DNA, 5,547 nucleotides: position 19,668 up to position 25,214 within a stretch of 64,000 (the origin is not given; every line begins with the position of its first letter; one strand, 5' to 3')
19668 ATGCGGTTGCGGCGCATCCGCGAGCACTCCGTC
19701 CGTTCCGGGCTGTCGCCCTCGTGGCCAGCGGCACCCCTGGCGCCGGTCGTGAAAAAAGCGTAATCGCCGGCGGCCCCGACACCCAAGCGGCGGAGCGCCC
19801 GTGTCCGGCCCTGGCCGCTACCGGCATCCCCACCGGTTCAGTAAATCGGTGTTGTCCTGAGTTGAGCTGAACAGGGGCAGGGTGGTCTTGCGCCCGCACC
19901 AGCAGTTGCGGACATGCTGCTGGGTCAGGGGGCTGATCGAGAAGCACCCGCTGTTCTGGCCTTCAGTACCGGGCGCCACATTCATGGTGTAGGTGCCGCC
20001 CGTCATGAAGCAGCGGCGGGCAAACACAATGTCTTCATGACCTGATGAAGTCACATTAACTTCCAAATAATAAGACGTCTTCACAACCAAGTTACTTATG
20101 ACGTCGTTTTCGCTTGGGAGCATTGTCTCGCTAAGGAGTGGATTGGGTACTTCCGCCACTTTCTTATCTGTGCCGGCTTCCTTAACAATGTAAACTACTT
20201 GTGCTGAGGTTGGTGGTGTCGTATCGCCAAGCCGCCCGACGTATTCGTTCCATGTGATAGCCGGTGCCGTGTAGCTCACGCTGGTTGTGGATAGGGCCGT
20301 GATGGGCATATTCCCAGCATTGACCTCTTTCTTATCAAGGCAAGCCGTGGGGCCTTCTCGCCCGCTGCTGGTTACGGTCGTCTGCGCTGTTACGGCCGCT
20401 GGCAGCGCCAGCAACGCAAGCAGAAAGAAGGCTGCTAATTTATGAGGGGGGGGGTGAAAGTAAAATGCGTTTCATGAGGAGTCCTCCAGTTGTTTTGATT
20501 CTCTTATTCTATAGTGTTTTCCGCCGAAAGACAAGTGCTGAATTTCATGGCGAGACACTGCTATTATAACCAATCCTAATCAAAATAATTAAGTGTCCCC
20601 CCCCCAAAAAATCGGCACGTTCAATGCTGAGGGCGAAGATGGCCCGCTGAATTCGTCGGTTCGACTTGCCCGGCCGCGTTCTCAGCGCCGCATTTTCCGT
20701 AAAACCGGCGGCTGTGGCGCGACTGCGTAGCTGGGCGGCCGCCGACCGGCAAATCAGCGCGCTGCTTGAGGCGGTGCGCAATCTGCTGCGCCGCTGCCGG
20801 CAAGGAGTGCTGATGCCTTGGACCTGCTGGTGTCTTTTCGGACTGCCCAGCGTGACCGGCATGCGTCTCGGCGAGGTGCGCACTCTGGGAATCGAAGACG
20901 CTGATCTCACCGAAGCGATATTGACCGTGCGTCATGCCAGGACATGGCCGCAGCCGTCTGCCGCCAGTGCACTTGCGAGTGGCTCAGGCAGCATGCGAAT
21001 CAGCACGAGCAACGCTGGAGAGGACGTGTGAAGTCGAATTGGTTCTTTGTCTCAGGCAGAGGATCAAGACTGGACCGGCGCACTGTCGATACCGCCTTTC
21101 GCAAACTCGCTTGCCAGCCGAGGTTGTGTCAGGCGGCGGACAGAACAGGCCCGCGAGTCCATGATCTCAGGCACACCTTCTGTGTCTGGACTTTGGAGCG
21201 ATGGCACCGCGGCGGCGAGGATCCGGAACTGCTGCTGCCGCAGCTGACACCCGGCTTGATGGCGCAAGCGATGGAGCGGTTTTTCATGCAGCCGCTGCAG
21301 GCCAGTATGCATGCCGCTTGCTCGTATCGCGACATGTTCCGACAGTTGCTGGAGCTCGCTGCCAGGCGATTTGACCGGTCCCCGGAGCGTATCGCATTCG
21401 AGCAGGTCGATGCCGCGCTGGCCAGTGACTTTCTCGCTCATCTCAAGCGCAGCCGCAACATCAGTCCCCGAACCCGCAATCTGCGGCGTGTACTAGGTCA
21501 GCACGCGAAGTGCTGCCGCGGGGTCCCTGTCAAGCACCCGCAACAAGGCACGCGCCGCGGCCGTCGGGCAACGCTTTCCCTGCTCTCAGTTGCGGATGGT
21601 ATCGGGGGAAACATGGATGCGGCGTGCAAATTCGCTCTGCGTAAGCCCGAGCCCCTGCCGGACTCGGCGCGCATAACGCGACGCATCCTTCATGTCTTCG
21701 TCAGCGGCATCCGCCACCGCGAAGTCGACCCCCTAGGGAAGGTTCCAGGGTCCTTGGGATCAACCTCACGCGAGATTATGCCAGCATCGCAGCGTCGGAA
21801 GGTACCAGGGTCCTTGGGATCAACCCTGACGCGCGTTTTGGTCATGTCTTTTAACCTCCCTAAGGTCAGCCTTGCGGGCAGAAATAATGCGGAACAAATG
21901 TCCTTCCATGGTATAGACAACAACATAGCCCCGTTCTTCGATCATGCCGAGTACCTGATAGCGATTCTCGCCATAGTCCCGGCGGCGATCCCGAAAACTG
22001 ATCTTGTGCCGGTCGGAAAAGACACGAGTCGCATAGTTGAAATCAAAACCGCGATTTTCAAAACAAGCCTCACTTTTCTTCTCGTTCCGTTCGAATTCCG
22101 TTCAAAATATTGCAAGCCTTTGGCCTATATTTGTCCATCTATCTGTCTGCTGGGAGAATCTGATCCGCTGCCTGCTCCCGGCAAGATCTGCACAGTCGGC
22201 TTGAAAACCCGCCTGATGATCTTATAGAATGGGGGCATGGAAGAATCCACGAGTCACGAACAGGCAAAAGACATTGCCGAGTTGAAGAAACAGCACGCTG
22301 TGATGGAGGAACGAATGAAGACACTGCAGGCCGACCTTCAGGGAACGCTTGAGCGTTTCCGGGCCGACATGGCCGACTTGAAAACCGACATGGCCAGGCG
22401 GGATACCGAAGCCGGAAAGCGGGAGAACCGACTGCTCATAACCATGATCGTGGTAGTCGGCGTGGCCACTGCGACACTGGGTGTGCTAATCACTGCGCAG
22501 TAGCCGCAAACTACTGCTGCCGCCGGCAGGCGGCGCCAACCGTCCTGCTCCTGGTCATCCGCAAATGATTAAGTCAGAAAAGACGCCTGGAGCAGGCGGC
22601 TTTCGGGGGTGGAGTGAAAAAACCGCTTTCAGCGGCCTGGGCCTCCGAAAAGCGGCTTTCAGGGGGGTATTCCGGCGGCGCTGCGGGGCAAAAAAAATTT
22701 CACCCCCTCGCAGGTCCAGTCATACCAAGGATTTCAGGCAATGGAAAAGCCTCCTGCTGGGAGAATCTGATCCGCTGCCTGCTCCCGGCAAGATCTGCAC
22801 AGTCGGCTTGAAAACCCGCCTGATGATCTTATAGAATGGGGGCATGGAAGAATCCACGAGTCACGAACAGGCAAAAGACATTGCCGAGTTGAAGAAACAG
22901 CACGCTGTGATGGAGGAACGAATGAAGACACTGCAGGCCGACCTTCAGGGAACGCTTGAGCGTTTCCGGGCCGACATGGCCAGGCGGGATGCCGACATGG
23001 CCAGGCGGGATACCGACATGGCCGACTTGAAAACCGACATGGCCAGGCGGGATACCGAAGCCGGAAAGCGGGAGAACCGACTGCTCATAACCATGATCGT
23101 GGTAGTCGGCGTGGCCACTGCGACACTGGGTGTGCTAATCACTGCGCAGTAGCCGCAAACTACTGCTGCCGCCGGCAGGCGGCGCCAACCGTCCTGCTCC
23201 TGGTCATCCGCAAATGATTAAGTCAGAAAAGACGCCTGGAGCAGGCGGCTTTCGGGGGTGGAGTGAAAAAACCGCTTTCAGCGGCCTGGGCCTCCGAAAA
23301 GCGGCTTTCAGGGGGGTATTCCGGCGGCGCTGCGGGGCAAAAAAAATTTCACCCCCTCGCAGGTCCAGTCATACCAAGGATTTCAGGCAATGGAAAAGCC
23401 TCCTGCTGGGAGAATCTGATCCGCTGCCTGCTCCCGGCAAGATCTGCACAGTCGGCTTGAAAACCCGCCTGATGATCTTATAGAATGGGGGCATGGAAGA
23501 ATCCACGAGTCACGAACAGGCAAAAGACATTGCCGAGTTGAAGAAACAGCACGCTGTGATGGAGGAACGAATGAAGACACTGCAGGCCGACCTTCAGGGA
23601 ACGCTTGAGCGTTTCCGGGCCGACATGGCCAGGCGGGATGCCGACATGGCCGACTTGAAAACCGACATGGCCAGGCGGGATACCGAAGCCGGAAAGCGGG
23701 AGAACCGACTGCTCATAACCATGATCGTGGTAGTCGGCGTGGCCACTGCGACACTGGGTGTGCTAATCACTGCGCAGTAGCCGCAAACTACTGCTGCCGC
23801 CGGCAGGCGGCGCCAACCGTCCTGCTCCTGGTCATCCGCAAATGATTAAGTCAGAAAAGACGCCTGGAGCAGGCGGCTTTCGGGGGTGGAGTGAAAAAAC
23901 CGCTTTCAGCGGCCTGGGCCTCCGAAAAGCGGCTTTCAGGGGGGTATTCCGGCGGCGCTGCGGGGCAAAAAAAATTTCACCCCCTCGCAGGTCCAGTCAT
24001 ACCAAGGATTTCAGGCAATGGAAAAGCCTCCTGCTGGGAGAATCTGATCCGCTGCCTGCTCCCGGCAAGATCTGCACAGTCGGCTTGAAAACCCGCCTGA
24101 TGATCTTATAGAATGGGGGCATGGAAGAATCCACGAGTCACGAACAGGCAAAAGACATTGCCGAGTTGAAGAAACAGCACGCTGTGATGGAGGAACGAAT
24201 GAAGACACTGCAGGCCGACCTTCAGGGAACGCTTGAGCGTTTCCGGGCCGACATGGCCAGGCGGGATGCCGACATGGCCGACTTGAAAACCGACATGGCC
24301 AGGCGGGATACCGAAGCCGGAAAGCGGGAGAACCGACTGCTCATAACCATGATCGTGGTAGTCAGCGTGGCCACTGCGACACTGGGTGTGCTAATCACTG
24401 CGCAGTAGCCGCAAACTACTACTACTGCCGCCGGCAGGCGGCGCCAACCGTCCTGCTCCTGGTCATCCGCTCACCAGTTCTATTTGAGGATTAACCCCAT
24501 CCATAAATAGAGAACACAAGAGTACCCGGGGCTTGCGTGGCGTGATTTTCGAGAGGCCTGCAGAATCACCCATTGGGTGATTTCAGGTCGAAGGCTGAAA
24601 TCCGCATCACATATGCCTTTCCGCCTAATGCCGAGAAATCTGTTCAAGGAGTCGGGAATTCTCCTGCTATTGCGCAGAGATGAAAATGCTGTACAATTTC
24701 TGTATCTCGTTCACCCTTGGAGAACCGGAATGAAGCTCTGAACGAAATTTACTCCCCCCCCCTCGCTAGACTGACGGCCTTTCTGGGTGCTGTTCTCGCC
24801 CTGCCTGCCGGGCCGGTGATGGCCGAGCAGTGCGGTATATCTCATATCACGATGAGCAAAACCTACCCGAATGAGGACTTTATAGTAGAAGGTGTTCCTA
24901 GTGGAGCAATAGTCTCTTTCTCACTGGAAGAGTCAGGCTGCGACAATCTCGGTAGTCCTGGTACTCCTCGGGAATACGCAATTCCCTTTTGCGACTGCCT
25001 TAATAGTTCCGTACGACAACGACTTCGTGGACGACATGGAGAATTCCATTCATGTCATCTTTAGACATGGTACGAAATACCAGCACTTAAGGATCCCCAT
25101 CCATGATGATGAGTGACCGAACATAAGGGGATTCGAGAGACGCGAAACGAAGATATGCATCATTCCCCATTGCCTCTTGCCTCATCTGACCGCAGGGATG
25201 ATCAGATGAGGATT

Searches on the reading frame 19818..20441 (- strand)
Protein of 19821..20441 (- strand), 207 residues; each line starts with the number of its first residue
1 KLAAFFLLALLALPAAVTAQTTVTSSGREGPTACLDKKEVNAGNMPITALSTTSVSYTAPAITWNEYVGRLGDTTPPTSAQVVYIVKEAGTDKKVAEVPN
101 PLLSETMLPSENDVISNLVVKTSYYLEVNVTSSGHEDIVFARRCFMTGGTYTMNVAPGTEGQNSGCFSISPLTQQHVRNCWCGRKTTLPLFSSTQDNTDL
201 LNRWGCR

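Call 8: search_protein_families(library=pfam, proteins=[window:19818-20414:-], max_evalue=1)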
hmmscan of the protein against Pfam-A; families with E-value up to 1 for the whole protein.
window:19818-20414:- (198 aa): 0 families

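Call 32: search_protein_families(library=pfam, max_evalue=0.1, proteins=[window:19821-20441:-])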
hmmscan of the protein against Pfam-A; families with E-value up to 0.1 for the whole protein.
seq(207 aa): 0 families

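Call 49: predict_structure(alignment_id=A1)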
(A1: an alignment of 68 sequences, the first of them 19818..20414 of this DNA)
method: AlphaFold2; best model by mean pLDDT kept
length: 198 residues; sequences in the alignment: 68
mean_pLDDT: 90.1   pTM: 0.84
mean pLDDT of the five models: 90.1, 89.8, 89.6, 89.4, 87.8
residues with pLDDT >= 90: 145; 70-90: 37; 50-70: 12; < 50: 4
segments of 3 or more residues with pLDDT < 50: none
pLDDT, mean of each block of 10 residues (from residue 1): 51 90 91 95 97 96 93 97 95 93 96 97 95 97 87 82 93 81 87 90
secondary structure, 60 per line:
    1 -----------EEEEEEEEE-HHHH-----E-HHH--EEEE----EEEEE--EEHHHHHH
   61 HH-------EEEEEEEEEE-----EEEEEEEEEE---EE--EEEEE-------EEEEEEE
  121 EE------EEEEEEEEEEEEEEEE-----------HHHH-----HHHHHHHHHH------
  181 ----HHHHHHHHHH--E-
elements in order: E12-20 H22-25 E38-41 E46-50 H55-62 E70-79 E85-94 E102-106 E114-122 E129-144 H156-159 H165-174 H185-194

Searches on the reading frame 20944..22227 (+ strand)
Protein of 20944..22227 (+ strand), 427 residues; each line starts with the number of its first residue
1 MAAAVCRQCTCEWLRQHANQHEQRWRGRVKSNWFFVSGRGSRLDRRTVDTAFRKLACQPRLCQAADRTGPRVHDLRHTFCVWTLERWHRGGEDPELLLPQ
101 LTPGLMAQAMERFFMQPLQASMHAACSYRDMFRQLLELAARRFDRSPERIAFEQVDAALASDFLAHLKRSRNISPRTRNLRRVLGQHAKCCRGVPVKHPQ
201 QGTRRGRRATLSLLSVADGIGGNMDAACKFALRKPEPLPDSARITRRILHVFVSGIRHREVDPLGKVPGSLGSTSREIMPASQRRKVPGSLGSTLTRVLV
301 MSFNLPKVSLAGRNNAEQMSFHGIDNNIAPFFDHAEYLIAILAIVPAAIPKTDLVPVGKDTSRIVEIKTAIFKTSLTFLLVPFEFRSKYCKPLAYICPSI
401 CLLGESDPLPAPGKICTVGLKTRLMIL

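Call 57: search_protein_families(library=pfam, proteins=[window:20944-22227:+], max_evalue=0.01)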
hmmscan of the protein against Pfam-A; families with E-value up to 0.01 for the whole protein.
window:20944-22227:+ (427 aa): 1 family
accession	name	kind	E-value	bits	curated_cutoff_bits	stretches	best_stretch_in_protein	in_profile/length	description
PF00589.27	Phage_integrase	-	1.6e-06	28.5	27.1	1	11-85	76-142/172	Phage integrase family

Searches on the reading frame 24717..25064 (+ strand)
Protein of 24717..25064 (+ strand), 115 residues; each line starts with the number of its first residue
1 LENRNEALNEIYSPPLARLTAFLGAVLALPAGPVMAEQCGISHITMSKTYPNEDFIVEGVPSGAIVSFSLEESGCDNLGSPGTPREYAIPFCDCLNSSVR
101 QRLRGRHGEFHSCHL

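Call 8: search_protein_families(library=pfam, proteins=[window:24717-25064:+], max_evalue=1)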
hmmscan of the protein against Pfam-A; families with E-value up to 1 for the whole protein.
window:24717-25064:+ (115 aa): 1 family
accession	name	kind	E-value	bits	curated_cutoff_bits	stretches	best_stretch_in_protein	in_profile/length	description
PF04698.17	Rab_eff_C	-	0.34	9.5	23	1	29-60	661-691/717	Rab effector MyRIP/melanophilin C-terminus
